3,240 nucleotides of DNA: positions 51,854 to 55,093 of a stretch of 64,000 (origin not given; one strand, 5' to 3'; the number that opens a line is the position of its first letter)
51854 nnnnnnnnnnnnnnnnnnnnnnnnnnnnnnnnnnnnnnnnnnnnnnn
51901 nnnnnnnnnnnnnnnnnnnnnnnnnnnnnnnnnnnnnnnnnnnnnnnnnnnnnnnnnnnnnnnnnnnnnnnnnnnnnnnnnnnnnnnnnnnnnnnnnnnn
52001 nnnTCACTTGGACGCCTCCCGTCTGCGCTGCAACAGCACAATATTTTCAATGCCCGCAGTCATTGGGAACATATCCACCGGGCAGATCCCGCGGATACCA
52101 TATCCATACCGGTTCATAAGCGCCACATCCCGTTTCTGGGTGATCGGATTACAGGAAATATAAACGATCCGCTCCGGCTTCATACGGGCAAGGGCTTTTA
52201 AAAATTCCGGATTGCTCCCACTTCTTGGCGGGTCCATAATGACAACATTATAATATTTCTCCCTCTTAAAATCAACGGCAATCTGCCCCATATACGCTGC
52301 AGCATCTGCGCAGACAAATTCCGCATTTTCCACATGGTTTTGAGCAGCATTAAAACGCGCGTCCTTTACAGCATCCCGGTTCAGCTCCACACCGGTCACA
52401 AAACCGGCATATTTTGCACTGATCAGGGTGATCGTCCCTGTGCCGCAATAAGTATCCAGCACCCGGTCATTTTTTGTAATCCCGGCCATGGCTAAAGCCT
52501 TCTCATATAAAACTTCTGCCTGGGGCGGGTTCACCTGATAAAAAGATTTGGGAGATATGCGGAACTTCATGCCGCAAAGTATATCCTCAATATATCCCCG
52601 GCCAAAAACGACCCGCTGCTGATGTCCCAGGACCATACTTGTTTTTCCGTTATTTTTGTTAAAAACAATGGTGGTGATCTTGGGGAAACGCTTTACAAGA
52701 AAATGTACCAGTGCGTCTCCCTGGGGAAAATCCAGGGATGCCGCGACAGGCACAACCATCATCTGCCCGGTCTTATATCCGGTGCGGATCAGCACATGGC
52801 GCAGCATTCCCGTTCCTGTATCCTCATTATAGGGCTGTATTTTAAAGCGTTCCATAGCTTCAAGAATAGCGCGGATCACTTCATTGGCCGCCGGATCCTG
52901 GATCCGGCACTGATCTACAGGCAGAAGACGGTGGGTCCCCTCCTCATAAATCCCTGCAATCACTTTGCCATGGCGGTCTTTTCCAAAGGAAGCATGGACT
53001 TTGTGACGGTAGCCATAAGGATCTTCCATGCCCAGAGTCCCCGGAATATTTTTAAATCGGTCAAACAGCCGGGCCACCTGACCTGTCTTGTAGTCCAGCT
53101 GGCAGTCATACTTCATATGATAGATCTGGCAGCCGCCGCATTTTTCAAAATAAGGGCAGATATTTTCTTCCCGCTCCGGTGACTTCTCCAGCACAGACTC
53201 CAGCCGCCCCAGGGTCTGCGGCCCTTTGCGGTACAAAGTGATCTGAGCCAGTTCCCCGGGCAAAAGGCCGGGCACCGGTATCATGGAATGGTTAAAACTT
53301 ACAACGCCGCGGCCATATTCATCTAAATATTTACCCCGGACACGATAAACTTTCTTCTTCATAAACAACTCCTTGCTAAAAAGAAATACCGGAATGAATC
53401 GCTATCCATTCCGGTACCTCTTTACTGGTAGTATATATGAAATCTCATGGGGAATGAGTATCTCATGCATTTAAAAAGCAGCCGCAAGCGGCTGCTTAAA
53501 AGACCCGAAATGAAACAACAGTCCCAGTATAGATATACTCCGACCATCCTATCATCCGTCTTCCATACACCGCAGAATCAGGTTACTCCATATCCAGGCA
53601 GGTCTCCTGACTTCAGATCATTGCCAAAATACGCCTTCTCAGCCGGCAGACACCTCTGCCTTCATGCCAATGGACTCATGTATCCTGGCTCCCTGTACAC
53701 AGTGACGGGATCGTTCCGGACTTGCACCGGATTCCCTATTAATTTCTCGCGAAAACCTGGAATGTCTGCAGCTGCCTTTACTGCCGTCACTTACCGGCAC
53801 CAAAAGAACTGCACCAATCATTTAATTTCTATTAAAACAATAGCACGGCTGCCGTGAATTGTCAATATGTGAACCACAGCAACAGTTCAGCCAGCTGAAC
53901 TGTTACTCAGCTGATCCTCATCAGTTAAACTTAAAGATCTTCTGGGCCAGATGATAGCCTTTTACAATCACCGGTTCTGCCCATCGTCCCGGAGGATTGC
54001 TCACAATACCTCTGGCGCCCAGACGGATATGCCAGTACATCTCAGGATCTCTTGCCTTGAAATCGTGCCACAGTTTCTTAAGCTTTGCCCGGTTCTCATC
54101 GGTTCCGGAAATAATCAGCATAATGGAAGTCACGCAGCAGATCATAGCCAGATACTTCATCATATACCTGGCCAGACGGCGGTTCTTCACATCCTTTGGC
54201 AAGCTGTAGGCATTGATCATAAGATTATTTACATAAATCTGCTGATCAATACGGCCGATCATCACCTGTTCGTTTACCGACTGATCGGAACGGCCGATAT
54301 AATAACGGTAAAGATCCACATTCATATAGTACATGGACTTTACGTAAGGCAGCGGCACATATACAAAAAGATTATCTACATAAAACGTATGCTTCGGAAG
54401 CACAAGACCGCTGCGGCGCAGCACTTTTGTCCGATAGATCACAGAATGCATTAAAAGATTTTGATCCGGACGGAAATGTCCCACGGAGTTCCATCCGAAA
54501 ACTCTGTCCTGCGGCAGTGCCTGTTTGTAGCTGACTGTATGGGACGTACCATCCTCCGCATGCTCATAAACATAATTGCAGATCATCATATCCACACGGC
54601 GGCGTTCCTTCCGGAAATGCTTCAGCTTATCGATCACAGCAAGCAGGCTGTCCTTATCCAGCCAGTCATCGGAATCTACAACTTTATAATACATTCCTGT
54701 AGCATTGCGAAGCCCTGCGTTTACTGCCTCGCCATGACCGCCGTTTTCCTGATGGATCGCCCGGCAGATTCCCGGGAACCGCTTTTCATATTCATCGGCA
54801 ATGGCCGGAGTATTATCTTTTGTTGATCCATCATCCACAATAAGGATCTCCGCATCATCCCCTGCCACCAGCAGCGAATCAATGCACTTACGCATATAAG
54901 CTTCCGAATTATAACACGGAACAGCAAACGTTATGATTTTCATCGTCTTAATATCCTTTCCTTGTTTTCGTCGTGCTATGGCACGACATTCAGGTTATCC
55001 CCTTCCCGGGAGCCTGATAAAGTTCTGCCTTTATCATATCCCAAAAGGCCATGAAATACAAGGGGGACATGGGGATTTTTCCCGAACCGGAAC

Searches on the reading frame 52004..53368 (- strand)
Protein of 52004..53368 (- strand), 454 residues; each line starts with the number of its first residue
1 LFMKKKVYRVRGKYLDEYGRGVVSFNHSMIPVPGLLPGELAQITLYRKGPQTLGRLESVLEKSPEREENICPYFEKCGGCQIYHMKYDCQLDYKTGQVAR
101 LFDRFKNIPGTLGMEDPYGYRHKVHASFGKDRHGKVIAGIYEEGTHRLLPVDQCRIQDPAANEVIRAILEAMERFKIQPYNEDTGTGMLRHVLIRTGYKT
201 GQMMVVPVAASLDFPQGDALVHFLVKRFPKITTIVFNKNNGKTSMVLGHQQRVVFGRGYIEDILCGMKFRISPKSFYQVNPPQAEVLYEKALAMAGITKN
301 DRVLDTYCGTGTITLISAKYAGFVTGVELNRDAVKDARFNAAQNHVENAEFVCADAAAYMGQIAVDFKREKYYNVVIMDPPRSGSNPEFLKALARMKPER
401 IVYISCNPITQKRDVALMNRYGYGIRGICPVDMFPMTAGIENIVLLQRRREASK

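Call 63: search_protein_families(library=pfam, proteins=[window:52004-53368:-], max_evalue=0.00001)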
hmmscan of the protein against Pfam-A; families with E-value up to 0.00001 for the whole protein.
window:52004-53368:- (454 aa): 5 families
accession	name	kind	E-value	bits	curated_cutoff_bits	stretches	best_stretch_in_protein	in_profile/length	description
PF05958.17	tRNA_U5-meth_tr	-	4.1e-22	79.1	23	1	249-449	148-357/357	tRNA (Uracil-5-)-methyltransferase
PF13847.12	Methyltransf_31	-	6.1e-11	42.6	27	1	297-378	1-80/145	Methyltransferase domain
PF13649.12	Methyltransf_25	-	9.2e-08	33.1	27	1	303-359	1-58/97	Methyltransferase domain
PF05175.20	MTS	-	3.5e-07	30.5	23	1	299-381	31-107/170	Methyltransferase small domain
PF03602.21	Cons_hypoth95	-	1.3e-06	28.6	24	1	298-406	40-152/182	Conserved hypothetical protein 95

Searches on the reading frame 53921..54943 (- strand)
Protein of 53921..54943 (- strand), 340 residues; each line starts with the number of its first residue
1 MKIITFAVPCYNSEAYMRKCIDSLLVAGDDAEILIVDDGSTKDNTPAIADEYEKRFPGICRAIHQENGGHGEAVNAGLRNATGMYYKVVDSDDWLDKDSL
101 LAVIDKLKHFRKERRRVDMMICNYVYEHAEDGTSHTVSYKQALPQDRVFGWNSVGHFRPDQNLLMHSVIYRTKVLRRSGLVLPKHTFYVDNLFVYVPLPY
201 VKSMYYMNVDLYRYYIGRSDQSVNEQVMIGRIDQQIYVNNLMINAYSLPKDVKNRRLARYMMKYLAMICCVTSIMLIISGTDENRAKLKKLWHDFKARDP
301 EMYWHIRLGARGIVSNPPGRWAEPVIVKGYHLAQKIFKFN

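Call 63: search_protein_families(library=pfam, proteins=[window:53921-54943:-], max_evalue=0.00001)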
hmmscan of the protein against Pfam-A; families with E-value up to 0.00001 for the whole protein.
window:53921-54943:- (340 aa): 2 families
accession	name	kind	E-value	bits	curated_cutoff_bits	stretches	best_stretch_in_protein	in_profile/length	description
PF00535.33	Glycos_transf_2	-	2.7e-28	99.4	23.3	1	6-109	2-105/168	Glycosyl transferase family 2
PF13641.12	Glyco_tranf_2_3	-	3.7e-09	37.4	27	1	4-103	3-107/230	Glycosyltransferase like family 2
